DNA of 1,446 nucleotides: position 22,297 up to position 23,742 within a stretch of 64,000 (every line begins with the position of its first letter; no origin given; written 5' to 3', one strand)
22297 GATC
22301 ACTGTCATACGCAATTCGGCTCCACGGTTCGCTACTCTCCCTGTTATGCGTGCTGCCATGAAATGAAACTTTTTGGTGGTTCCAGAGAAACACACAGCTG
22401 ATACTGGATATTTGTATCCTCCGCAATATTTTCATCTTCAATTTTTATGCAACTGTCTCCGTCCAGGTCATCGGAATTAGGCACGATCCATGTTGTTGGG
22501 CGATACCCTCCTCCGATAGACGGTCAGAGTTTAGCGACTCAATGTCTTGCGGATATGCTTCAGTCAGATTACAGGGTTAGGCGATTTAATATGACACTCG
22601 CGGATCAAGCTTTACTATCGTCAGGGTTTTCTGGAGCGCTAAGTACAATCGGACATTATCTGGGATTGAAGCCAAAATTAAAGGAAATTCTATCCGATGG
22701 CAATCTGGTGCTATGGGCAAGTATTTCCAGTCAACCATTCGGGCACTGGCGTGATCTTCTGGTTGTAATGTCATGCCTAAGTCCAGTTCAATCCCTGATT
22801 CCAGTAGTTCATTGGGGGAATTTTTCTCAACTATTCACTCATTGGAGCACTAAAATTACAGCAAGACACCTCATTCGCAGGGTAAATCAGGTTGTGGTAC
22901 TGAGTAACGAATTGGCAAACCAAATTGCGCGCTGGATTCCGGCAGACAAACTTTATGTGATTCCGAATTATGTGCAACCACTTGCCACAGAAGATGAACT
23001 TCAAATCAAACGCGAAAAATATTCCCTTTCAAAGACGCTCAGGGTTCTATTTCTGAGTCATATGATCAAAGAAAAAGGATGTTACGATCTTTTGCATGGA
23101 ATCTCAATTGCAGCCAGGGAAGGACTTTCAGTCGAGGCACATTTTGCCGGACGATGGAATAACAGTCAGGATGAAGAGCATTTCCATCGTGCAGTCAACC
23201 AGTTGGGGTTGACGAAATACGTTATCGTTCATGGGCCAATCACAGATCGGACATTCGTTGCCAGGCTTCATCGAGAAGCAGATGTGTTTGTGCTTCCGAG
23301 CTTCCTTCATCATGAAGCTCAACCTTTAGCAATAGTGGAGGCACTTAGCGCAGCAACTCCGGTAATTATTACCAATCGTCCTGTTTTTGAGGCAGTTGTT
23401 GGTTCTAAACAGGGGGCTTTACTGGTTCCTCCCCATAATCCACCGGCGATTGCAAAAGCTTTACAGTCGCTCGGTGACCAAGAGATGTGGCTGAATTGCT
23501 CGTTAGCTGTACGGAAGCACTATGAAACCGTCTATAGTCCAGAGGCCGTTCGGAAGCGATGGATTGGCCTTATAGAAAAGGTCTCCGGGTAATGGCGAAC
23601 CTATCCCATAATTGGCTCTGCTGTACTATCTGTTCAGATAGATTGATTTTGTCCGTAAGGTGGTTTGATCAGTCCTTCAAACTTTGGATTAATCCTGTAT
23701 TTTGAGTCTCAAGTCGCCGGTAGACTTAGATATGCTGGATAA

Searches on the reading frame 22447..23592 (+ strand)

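Call 10: search_protein_families(library=pfam, proteins=[window:22447-23592:+])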
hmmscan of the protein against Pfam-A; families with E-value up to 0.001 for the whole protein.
window:22447-23592:+ (381 aa): 4 families
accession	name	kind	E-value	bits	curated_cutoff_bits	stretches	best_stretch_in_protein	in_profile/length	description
PF13692.12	Glyco_trans_1_4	-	1.3e-21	77.8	27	1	199-342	3-139/142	Glycosyl transferases group 1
PF00534.26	Glycos_transf_1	-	9.3e-20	71.3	26.4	1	189-343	6-156/172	Glycosyl transferases group 1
PF13439.12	Glyco_transf_4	-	3e-05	24.6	28.5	1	122-176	104-166/170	Glycosyltransferase Family 4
PF20706.3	GT4-conflict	-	6.8e-05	22.5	26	1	139-311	140-313/385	Family 4 Glycosyltransferase in conflict systems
